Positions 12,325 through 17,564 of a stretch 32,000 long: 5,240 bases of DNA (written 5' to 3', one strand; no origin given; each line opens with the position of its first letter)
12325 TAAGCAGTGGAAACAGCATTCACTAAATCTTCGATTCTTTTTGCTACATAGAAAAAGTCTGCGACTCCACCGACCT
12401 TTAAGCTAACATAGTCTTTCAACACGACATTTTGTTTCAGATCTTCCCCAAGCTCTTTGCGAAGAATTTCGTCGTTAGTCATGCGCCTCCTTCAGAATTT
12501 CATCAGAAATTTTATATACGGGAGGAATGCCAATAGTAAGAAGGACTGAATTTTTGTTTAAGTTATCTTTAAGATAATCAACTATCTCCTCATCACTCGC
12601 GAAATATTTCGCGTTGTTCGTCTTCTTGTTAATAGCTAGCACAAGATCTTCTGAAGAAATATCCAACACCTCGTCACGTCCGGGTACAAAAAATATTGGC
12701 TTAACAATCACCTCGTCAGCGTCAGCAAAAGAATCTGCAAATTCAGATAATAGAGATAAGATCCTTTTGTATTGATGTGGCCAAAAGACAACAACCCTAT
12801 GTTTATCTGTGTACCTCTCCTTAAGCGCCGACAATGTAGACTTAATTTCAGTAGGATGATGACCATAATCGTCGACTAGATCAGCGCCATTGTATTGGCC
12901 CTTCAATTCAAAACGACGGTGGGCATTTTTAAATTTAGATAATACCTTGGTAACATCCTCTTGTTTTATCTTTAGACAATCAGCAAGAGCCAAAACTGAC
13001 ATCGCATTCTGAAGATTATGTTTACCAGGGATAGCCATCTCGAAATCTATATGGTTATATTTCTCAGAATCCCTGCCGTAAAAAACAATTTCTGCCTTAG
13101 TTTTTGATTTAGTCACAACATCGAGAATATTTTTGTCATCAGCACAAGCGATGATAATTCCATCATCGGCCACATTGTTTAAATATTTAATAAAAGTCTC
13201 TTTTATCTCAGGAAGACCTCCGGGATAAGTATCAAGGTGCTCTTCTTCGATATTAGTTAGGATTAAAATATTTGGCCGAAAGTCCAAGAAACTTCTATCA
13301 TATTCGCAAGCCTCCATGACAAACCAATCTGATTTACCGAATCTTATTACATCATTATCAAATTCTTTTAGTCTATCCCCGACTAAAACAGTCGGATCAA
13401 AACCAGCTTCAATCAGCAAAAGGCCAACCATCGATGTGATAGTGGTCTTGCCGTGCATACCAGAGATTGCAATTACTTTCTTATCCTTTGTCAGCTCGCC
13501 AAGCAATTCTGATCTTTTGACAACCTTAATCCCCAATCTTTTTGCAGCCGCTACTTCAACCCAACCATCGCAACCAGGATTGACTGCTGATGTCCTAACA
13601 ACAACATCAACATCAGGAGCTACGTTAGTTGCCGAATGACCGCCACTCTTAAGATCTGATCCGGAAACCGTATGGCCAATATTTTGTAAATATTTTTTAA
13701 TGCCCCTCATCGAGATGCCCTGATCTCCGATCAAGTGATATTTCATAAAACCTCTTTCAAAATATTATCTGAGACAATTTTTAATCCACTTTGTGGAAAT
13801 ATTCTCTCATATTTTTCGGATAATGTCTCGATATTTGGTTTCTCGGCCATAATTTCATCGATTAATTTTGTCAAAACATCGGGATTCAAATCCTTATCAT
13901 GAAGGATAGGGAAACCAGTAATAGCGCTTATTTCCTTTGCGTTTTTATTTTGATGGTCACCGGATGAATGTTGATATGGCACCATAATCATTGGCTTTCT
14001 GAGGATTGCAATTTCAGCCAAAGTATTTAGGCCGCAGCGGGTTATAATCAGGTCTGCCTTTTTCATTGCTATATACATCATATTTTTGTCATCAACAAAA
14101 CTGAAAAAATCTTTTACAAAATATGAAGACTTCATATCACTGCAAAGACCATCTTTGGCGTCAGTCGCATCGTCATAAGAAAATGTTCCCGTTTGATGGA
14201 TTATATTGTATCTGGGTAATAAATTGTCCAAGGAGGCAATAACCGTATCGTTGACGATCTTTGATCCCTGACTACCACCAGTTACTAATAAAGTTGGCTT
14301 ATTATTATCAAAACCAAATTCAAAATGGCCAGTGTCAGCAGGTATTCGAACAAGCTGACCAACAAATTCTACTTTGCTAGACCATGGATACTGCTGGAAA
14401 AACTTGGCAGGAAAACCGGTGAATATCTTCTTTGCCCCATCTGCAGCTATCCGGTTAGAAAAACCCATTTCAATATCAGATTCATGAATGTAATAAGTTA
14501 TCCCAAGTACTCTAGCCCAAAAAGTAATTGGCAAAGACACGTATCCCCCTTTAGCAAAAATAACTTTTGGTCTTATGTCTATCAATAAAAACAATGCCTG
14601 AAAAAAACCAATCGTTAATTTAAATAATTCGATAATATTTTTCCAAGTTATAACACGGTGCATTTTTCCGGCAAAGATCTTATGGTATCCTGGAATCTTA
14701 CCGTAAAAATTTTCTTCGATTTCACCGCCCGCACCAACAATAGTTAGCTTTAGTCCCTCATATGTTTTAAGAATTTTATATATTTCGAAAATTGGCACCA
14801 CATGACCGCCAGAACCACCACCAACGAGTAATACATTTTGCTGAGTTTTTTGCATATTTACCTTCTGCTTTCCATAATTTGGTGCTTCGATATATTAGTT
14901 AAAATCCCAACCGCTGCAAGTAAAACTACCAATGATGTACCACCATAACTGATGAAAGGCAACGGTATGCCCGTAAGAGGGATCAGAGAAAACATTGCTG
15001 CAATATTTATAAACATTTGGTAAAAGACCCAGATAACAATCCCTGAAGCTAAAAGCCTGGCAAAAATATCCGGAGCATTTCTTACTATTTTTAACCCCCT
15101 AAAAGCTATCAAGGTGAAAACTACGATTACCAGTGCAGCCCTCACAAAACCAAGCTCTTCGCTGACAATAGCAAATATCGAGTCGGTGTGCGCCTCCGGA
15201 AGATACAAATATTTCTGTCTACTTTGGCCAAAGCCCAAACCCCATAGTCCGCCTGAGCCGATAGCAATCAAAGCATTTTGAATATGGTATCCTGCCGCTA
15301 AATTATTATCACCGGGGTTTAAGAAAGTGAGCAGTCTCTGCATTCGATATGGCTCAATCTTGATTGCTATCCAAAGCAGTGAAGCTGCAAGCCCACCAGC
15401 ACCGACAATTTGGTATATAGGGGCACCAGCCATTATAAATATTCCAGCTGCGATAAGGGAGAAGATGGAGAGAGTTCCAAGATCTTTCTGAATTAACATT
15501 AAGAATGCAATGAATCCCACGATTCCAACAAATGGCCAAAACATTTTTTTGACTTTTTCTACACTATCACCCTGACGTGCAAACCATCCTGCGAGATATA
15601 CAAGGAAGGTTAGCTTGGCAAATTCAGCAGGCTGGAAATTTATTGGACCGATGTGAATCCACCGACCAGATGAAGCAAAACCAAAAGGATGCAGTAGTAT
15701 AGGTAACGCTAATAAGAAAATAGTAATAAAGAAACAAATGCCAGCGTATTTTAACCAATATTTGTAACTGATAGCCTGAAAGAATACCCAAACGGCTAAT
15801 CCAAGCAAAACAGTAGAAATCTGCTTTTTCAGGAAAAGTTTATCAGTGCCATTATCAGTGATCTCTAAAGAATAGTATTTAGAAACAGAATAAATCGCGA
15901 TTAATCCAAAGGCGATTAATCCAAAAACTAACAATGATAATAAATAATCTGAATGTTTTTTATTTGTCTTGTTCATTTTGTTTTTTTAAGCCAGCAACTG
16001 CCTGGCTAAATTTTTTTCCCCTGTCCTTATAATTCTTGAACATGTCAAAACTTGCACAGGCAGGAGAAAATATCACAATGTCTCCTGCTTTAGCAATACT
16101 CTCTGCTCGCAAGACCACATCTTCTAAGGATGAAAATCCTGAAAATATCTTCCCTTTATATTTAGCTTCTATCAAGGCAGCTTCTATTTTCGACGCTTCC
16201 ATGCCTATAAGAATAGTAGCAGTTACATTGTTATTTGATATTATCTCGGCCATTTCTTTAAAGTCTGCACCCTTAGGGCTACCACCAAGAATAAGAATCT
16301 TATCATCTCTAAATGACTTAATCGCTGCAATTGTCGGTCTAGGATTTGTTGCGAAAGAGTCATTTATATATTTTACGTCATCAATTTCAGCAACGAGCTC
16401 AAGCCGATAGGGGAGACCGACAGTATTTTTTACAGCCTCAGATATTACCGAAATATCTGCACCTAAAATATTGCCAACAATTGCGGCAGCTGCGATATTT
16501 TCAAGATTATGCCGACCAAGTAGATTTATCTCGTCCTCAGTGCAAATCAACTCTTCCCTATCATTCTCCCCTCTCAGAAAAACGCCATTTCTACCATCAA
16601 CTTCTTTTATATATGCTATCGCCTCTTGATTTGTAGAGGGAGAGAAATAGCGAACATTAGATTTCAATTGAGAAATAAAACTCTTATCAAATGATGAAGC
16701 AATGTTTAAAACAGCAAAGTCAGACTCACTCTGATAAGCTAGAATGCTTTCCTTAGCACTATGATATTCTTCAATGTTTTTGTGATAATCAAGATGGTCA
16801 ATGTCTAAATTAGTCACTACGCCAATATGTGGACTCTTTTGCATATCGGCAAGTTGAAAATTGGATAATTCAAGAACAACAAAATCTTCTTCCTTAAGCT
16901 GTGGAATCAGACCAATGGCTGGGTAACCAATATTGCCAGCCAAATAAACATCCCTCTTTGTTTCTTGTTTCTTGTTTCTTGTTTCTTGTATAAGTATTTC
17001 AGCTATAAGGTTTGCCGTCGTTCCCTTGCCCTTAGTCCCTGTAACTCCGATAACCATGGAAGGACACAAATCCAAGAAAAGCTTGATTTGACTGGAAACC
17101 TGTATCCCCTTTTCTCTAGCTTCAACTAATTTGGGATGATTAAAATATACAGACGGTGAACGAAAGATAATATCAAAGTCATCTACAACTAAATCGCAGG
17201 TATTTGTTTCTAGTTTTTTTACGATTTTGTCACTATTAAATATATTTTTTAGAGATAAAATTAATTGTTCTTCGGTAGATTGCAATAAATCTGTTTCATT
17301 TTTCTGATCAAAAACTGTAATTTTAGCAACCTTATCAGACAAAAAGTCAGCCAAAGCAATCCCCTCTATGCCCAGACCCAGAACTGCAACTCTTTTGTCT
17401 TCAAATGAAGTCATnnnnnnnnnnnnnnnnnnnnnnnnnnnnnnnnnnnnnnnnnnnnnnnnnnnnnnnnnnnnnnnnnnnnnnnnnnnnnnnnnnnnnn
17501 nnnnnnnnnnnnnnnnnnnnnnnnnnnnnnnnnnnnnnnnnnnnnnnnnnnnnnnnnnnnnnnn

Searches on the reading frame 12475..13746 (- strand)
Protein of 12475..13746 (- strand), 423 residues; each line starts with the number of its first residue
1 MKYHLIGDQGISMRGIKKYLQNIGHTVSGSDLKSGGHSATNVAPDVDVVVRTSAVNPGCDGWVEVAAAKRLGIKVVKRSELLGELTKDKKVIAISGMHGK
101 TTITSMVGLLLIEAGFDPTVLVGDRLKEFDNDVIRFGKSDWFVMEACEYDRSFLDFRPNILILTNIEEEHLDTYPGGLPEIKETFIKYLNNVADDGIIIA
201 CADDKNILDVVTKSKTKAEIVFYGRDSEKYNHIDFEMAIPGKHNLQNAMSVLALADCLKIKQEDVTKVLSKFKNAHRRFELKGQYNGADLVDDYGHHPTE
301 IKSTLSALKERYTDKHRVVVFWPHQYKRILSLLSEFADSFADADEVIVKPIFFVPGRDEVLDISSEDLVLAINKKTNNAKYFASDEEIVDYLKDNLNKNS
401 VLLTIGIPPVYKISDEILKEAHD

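Call 53: search_protein_families(library=pfam, proteins=[window:12475-13746:-], max_evalue=0.00001)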
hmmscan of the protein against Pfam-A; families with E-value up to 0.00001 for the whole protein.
window:12475-13746:- (423 aa): 3 families
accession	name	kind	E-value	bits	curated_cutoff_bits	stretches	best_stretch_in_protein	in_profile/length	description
PF02875.26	Mur_ligase_C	-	4.3e-18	66.8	28.4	1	277-406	1-125/127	Mur ligase, glutamate ligase domain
PF08245.18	Mur_ligase_M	-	6.2e-18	65.9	24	1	94-255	1-200/200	Mur ligase middle domain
PF01225.30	Mur_ligase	-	1.7e-09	38.4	21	1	2-89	1-94/95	Mur ligase family, catalytic domain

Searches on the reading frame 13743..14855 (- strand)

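Call 53: search_protein_families(library=pfam, proteins=[window:13743-14855:-], max_evalue=0.00001)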
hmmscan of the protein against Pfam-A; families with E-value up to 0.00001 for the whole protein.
window:13743-14855:- (370 aa): 2 families
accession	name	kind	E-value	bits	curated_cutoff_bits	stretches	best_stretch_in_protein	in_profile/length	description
PF04101.22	Glyco_tran_28_C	-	2.6e-27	96.3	22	1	188-348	1-153/166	Glycosyltransferase family 28 C-terminal domain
PF03033.26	Glyco_transf_28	-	1.8e-20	73.9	26.2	1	8-145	1-138/139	Glycosyltransferase family 28 N-terminal domain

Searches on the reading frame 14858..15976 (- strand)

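Call 53: search_protein_families(library=pfam, proteins=[window:14858-15976:-], max_evalue=0.00001)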
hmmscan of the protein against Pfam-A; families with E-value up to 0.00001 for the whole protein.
window:14858-15976:- (372 aa): 1 family
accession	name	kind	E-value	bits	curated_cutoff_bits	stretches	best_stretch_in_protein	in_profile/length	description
PF01098.24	FTSW_RODA_SPOVE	-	2.6e-93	313.3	26.4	1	14-366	4-354/356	Cell cycle protein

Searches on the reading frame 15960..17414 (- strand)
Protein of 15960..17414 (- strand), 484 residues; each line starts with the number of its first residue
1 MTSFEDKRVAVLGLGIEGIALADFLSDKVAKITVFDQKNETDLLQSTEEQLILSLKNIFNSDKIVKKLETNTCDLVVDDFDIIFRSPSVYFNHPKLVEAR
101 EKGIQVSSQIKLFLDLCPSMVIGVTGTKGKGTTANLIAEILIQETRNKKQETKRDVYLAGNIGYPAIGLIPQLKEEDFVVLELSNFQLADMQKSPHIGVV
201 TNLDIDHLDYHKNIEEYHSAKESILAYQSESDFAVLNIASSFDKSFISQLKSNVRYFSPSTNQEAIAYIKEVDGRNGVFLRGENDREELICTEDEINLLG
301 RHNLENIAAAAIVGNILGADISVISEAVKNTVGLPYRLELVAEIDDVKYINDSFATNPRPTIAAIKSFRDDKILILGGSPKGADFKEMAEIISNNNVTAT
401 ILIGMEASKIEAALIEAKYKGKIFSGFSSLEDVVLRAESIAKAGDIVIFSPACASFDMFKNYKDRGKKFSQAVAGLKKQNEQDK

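Call 53: search_protein_families(library=pfam, proteins=[window:15960-17414:-], max_evalue=0.00001)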
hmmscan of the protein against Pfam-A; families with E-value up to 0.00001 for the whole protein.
window:15960-17414:- (484 aa): 3 families
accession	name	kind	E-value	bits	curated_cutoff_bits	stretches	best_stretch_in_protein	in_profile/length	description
PF08245.18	Mur_ligase_M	-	6.2e-29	101.8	24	1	124-313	1-199/200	Mur ligase middle domain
PF02875.26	Mur_ligase_C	-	5.8e-14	53.5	28.4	1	337-453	2-127/127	Mur ligase, glutamate ligase domain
PF21799.2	MurD-like_N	-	6.8e-09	36.3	27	1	7-106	1-86/88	Mur ligase MurD-like, N-terminal domain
